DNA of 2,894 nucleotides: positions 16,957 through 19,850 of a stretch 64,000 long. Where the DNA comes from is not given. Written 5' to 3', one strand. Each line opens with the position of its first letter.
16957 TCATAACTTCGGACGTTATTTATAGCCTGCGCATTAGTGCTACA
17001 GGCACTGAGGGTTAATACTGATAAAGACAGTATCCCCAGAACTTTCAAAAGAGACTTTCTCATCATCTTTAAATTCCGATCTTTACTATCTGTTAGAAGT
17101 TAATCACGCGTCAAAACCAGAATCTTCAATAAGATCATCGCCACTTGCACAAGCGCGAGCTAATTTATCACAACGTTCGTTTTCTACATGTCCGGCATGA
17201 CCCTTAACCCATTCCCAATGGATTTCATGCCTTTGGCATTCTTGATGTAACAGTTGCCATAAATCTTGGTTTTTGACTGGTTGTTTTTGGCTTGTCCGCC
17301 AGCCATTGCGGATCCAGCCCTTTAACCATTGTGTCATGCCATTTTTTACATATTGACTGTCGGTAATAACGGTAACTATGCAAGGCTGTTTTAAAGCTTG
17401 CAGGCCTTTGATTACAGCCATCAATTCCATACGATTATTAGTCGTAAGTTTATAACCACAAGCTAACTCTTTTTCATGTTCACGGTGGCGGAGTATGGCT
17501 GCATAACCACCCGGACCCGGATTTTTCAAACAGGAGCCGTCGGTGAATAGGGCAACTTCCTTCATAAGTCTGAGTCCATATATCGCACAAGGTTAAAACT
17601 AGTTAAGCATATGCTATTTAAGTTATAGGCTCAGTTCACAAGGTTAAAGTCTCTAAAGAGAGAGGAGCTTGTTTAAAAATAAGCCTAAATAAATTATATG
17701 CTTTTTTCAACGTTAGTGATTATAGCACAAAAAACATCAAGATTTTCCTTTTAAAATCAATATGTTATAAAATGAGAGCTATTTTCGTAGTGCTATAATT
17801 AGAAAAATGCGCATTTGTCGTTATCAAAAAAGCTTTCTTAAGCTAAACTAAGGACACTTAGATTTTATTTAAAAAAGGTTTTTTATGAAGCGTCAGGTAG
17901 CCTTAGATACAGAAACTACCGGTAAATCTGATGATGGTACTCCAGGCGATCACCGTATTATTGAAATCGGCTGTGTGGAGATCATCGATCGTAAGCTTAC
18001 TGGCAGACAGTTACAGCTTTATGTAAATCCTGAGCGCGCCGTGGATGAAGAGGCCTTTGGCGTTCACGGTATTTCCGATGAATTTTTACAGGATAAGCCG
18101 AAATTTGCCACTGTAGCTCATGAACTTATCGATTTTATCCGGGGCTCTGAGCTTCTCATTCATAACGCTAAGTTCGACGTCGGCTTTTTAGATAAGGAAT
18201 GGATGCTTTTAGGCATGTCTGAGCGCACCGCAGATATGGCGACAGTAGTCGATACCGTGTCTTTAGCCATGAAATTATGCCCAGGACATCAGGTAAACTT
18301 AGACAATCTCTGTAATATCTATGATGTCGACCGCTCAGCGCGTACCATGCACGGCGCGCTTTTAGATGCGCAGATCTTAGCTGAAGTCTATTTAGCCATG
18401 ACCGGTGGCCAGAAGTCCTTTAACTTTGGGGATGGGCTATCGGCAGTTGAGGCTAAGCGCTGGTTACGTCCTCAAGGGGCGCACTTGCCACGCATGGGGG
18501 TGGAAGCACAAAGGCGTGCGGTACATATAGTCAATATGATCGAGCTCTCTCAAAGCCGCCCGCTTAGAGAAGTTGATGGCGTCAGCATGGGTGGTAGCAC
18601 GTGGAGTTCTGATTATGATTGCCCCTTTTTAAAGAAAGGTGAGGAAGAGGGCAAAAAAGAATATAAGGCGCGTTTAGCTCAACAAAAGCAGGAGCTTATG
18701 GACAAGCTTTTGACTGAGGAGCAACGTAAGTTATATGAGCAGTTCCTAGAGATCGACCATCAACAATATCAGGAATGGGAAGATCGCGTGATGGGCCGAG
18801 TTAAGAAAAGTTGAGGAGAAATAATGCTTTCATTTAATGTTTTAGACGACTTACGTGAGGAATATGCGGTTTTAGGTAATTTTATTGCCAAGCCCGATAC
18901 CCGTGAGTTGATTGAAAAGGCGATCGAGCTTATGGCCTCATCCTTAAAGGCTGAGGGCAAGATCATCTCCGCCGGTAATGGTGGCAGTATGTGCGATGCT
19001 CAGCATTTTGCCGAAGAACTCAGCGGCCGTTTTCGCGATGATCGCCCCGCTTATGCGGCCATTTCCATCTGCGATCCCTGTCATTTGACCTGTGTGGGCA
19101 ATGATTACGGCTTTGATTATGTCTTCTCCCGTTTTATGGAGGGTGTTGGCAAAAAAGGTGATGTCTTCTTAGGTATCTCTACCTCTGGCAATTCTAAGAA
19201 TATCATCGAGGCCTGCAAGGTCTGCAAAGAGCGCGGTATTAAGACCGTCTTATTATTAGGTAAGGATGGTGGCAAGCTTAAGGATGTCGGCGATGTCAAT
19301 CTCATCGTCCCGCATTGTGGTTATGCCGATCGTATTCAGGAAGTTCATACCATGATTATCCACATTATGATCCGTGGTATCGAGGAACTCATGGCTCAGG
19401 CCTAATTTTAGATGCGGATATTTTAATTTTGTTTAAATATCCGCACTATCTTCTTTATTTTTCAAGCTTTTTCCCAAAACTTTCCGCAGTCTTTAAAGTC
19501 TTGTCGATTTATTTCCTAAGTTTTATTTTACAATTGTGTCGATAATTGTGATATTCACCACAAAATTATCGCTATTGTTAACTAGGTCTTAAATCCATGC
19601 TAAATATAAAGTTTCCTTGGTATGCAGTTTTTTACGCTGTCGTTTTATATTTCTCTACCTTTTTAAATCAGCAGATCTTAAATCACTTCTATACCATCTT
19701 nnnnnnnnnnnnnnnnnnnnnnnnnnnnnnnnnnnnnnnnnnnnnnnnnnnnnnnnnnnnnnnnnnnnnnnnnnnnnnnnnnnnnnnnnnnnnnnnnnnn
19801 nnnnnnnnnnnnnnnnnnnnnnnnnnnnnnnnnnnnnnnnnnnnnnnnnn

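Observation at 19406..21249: EptA/MCR-family phosphoethanolamine transferase in an AT-rich insert, with a palindromic candidate operator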

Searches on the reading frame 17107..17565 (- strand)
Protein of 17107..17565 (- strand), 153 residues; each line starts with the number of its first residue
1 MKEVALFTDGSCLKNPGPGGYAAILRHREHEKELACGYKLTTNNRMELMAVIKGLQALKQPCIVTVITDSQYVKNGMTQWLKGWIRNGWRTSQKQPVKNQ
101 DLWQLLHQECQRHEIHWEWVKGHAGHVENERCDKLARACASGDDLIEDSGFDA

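Call 8: search_protein_families(library=pfam, proteins=[window:17107-17565:-])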
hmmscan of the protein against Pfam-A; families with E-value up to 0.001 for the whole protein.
window:17107-17565:- (153 aa): 1 family
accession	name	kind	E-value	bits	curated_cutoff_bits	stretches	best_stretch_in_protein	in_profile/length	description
PF00075.30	RNase_H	-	2e-53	180.8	25.8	1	2-139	2-139/141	RNase H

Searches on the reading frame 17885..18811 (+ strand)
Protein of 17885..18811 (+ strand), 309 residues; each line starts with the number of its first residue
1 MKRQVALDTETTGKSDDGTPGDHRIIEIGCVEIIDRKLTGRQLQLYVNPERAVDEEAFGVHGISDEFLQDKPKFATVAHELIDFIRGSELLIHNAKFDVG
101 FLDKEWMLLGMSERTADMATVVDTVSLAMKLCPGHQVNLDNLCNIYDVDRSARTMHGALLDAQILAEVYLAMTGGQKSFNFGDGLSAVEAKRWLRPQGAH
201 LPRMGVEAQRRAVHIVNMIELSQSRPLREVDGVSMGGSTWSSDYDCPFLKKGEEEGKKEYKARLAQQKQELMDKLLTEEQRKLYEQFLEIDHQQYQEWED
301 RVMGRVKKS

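Call 8: search_protein_families(library=pfam, proteins=[window:17885-18811:+])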
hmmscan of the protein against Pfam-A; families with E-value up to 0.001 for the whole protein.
window:17885-18811:+ (309 aa): 1 family
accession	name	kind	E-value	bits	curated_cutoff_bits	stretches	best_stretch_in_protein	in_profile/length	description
PF00929.31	RNase_T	-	1.1e-31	111.1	24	1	5-169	1-164/164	Exonuclease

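Call 51: search_protein_families(library=ncbifam, proteins=[window:17885-18811:+], max_evalue=0.01)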
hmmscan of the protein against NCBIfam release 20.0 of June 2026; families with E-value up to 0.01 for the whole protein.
window:17885-18811:+ (309 aa): 27 families (the best 25 are shown)
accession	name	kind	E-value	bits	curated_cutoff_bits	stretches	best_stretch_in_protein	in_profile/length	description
NF004316.1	PRK05711.1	equivalog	3.6e-77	259.2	196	1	2-185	1-182/234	DNA polymerase III subunit epsilon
TIGR01406.1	dnaQ_proteo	equivalog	6.5e-73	245.1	222.7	1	3-181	1-177/231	DNA polymerase III subunit epsilon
TIGR00573.1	dnaq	subfamily_domain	3.3e-60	203.3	71.5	1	3-180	2-181/217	exonuclease, DNA polymerase III, epsilon subunit family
NF005906.0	PRK07883.1-4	equivalog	7.8e-24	83.9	495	1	5-173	9-168/563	DEDD exonuclease domain-containing protein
NF001688.0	PRK00448.1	equivalog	3.6e-23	81.2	873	1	5-173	426-585/1445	PolC-type DNA polymerase III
TIGR01407.1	dinG_rel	hypoth_equivalog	4.9e-22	78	547.7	1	5-171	3-160/889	putative DnaQ family exonuclease/DinG family helicase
NF005981.0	PRK08074.1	equivalog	5.4e-22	77.6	789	1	2-172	3-165/931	ATP-dependent DNA helicase DinG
NF005905.0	PRK07883.1-3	equivalog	1.5e-21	76.6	508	1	5-169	27-184/581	DEDD exonuclease domain-containing protein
TIGR01405.1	polC_Gram_pos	equivalog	4e-21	74.5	1043.45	1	5-173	192-351/1211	DNA polymerase III subunit alpha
NF005907.0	PRK07883.1-5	equivalog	5.3e-21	74.6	454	1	5-171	31-190/584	DEDD exonuclease domain-containing protein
NF004719.0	PRK06063.1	equivalog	2.5e-20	72.7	389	1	7-237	21-243/331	DEDDh family exonuclease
NF005836.0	PRK07740.1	equivalog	1.1e-18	67.5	261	1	5-171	62-221/244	hypothetical protein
NF005289.0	PRK06807.1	equivalog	2.5e-18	66.3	335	1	5-173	11-169/313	3'-5' exonuclease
NF004964.0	PRK06310.1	equivalog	2.8e-18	66.2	236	1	4-174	9-172/250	DNA polymerase III subunit epsilon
NF004963.0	PRK06309.1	equivalog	1.5e-17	64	245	1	1-175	1-165/232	DNA polymerase III subunit epsilon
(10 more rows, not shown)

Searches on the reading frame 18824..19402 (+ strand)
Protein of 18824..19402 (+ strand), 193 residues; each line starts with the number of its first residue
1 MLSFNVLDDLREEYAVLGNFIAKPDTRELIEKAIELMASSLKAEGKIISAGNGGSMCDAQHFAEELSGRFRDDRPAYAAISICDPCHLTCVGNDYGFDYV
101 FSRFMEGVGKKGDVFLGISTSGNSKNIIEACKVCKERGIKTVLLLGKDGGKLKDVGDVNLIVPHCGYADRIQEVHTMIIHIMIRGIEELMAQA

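Call 8: search_protein_families(library=pfam, proteins=[window:18824-19402:+])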
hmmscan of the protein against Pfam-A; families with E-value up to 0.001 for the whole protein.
window:18824-19402:+ (193 aa): 2 families
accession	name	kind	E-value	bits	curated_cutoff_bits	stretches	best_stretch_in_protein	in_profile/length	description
PF13580.11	SIS_2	-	4e-22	79.2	27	1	26-144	17-136/138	SIS domain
PF01380.27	SIS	-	9.7e-06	25.9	25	1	111-162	53-104/131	SIS domain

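Call 51: search_protein_families(library=ncbifam, proteins=[window:18824-19402:+], max_evalue=0.01)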
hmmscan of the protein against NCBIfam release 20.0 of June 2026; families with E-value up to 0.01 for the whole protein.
window:18824-19402:+ (193 aa): 13 families
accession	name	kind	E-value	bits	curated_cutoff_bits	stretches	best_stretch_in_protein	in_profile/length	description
NF001628.0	PRK00414.1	equivalog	1.1e-74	250.3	265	1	6-191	6-191/192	D-sedoheptulose 7-phosphate isomerase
TIGR00441.1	gmhA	equivalog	1.2e-64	217.1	209.45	1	35-187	2-154/154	D-sedoheptulose 7-phosphate isomerase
NF010546.0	PRK13936.1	equivalog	2.1e-51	174.5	276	1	28-189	27-191/197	phosphoheptose isomerase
NF010547.0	PRK13938.1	equivalog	1e-33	116.7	320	1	38-187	39-188/196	D-sedoheptulose 7-phosphate isomerase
NF008138.0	PRK10886.1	equivalog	1.1e-27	97.1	352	1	28-184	25-184/196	DnaA initiator-associating protein DiaA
NF002805.0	PRK02947.1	subfamily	3.7e-07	29.6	135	1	110-144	106-140/247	sugar isomerase domain-containing protein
NF041755.1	RuMP_HxlAB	equivalog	3.2e-06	26.4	500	1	110-172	287-349/391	bifunctional 3-hexulose-6-phosphate synthase/6-phospho-3-hexuloisomerase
NF003915.0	PRK05441.1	subfamily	1.5e-05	24.2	168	0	111-159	131-179/300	N-acetylmuramic acid 6-phosphate etherase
TIGR03127.2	RuMP_HxlB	equivalog_domain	0.00049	20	160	1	110-165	71-126/178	6-phospho-3-hexuloisomerase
NF040776.2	AlsR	equivalog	0.0012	17.8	400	1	110-164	175-229/279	transcriptional repressor AlsR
NF008458.0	PRK11337.1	equivalog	0.0019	17.2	378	1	109-157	186-234/293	MurR/RpiR family transcriptional regulator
TIGR00274.1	TIGR00274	equivalog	0.003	16.7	302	0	111-160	126-175/291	N-acetylmuramic acid 6-phosphate etherase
NF046059.1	NagB_SO3506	equivalog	0.0099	15.2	430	0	110-158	85-133/330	glucosamine-6-phosphate deaminase NagB-II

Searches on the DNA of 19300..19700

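Call 68: search_rna_families(source=window, start=19300, end=19700, threshold=evalue, max_evalue=1)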
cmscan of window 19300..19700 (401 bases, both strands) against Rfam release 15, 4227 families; matches with E-value up to 1: 0.
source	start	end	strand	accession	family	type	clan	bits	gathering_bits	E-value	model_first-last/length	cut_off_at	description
